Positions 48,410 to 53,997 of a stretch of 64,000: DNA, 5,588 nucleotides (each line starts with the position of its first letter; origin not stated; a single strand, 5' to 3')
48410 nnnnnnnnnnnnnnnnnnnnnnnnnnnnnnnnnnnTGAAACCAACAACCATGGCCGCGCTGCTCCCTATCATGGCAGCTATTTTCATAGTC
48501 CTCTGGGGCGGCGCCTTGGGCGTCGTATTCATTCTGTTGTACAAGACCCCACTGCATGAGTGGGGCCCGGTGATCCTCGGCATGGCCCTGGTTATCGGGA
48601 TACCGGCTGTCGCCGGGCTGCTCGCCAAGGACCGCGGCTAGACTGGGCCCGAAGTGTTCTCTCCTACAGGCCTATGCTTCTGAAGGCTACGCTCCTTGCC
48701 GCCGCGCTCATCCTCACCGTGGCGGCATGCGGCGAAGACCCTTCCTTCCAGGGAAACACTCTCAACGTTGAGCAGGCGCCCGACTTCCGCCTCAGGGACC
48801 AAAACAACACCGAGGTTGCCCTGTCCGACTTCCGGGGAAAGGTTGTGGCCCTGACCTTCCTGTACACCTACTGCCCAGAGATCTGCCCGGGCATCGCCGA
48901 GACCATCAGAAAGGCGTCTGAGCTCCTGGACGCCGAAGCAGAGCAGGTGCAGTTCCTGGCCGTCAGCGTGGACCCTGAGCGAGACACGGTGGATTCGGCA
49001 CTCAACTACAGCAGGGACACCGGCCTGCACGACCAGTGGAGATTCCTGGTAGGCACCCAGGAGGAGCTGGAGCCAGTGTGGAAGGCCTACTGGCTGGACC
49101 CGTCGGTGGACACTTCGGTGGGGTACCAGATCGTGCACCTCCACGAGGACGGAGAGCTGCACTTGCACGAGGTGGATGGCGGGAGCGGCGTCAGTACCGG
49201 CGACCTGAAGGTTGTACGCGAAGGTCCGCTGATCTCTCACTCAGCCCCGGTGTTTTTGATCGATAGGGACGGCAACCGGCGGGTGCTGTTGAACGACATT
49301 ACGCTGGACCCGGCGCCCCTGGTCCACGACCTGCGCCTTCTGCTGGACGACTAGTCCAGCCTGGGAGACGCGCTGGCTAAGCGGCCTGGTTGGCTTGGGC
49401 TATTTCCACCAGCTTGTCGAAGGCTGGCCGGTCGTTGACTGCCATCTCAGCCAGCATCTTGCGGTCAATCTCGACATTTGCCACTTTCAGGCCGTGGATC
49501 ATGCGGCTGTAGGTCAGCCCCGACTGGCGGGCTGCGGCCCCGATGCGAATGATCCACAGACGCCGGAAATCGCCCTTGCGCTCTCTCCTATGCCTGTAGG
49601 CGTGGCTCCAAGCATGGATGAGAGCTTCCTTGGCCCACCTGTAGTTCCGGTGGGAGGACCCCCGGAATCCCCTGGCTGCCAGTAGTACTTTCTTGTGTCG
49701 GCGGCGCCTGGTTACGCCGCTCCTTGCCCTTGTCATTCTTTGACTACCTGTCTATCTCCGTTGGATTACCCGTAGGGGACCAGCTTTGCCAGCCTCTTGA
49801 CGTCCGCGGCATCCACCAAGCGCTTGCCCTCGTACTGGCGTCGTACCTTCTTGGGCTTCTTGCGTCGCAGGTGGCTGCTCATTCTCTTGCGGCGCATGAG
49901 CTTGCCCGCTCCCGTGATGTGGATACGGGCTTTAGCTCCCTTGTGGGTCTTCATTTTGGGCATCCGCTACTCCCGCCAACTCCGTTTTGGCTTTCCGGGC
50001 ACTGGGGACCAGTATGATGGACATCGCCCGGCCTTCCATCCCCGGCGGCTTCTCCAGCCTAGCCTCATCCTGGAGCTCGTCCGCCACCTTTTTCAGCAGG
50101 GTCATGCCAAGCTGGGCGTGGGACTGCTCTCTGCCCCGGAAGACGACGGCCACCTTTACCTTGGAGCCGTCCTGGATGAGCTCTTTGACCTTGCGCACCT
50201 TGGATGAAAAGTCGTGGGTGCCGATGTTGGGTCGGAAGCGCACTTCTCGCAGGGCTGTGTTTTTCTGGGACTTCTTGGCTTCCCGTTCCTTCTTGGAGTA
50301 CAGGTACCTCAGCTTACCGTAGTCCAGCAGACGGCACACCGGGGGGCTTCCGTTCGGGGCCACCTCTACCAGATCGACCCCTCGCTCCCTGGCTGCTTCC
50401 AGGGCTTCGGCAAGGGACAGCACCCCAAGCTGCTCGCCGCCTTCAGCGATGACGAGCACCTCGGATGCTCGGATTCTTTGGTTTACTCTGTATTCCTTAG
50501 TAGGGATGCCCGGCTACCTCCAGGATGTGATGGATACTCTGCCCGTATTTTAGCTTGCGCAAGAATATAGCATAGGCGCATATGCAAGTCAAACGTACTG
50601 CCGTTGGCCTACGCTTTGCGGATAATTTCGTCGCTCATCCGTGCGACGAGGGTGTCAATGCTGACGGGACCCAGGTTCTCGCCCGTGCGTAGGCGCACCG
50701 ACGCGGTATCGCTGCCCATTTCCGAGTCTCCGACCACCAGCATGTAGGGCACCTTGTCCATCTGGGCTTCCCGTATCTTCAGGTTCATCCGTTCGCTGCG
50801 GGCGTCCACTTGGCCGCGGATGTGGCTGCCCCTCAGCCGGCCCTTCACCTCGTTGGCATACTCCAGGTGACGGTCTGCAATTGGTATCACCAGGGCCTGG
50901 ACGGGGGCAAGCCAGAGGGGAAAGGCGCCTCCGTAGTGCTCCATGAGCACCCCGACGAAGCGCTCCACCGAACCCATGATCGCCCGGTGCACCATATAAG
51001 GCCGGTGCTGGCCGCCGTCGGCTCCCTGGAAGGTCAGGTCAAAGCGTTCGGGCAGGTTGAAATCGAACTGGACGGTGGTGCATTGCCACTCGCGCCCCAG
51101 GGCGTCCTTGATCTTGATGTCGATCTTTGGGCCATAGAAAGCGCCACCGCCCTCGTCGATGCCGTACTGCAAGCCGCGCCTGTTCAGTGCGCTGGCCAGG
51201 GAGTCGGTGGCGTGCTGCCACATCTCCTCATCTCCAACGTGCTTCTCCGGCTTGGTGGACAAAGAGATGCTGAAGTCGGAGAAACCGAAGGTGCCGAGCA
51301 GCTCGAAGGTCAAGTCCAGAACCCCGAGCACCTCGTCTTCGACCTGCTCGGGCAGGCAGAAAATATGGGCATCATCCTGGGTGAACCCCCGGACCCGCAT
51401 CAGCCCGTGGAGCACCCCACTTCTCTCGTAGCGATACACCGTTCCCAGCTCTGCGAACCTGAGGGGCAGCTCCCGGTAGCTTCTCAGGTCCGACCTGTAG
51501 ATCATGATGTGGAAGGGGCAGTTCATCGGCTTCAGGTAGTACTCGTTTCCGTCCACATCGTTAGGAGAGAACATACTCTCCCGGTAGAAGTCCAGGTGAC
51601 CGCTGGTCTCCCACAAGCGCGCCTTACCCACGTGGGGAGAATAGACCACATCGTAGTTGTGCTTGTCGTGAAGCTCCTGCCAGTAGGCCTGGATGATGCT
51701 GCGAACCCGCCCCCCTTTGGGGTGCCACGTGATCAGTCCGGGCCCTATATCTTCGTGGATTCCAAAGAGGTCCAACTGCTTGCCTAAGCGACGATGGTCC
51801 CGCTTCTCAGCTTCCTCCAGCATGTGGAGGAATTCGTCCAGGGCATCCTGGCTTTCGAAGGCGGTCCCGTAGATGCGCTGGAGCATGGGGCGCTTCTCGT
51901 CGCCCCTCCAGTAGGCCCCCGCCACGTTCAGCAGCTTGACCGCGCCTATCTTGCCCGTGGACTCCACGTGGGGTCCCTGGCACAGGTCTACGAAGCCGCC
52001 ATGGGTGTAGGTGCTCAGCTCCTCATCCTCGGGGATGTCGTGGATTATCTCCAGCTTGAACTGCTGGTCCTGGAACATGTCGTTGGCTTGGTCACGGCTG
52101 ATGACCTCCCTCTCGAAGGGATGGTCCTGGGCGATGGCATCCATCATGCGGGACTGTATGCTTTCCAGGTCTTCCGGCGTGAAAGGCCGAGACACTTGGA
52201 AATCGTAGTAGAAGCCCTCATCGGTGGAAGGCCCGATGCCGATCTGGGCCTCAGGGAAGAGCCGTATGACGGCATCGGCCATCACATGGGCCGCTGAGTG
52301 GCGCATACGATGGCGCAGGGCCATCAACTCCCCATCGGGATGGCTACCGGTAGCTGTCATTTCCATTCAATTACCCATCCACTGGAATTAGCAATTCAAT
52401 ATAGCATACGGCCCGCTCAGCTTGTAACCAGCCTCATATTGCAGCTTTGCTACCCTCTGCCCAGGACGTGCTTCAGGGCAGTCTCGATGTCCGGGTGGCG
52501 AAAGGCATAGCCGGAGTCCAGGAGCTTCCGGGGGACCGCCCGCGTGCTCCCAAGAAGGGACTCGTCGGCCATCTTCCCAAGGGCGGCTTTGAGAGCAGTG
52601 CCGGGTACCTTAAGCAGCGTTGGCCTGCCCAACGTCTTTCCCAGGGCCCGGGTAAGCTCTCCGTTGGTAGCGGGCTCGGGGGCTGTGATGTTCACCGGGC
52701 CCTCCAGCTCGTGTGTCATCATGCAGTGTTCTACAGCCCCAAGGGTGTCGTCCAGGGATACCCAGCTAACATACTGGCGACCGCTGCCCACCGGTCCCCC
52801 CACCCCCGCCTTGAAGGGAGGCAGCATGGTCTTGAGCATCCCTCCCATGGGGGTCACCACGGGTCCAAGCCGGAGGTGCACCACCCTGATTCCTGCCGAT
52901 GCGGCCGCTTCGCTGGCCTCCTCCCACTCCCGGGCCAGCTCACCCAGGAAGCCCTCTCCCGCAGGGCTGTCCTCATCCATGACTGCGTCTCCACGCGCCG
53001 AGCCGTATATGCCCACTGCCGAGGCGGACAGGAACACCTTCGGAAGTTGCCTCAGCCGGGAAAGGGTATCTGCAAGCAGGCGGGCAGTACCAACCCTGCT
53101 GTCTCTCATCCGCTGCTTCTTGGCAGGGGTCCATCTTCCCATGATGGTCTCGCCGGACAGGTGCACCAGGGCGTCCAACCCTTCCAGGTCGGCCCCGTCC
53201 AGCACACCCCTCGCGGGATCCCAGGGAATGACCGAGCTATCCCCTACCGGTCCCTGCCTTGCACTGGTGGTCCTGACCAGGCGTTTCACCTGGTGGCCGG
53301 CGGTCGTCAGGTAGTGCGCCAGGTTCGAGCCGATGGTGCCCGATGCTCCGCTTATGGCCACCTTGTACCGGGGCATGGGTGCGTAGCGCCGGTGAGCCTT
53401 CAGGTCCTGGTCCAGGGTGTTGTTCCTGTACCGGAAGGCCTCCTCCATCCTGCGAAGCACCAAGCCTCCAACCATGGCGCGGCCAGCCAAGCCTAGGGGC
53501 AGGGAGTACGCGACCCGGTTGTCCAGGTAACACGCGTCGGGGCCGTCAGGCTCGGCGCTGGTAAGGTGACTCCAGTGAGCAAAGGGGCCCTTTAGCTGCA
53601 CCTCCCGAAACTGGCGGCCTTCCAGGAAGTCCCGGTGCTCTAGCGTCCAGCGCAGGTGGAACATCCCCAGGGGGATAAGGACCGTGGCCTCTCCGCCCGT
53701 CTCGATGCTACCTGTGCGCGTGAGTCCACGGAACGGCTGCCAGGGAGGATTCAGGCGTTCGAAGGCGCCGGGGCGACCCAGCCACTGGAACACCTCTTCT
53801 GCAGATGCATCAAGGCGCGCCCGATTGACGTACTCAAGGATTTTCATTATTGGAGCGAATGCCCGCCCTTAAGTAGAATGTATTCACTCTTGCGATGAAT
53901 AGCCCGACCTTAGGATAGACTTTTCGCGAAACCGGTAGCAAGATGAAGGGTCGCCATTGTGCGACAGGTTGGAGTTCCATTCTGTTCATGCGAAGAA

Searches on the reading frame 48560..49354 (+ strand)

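Call 38: search_protein_families(library=pfam, proteins=[window:48560-49354:+], max_evalue=0.00001)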
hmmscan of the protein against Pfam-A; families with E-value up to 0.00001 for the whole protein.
window:48560-49354:+ (264 aa): 3 families
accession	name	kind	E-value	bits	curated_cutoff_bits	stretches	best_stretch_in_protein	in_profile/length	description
PF02630.20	SCO1-SenC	-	6e-24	85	22.8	1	74-179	2-105/134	SCO1/SenC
PF00578.27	AhpC-TSA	-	2e-09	37.9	26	1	71-142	3-72/124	AhpC/TSA family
PF08534.16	Redoxin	-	3.5e-08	33.8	26.6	1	72-178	5-106/148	Redoxin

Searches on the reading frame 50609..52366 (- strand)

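Call 38: search_protein_families(library=pfam, proteins=[window:50609-52366:-], max_evalue=0.00001)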
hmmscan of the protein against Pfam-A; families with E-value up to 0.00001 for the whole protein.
window:50609-52366:- (585 aa): 3 families
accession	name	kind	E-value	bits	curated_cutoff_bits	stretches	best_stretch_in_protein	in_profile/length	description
PF00587.30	tRNA-synt_2b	-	9.5e-51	172.8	29.3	1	272-478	7-179/179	tRNA synthetase class II core domain (G, H, P, S and T)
PF03129.25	HGTP_anticodon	-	1.3e-18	67.3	21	1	490-578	1-92/94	Anticodon binding domain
PF07973.19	tRNA_SAD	-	6.8e-16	58.4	24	1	118-166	2-44/44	Threonyl and Alanyl tRNA synthetase second additional domain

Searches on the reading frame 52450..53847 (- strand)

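Call 38: search_protein_families(library=pfam, proteins=[window:52450-53847:-], max_evalue=0.00001)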
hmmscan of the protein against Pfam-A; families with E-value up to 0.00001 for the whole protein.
window:52450-53847:- (465 aa): 2 families
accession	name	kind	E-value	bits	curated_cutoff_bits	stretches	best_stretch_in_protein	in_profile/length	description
PF08338.16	DUF1731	-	1.1e-18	67.1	27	1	414-461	1-47/47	Domain of unknown function (DUF1731)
PF01370.27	Epimerase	-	2.5e-09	37.3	20.9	1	164-379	2-227/240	NAD dependent epimerase/dehydratase family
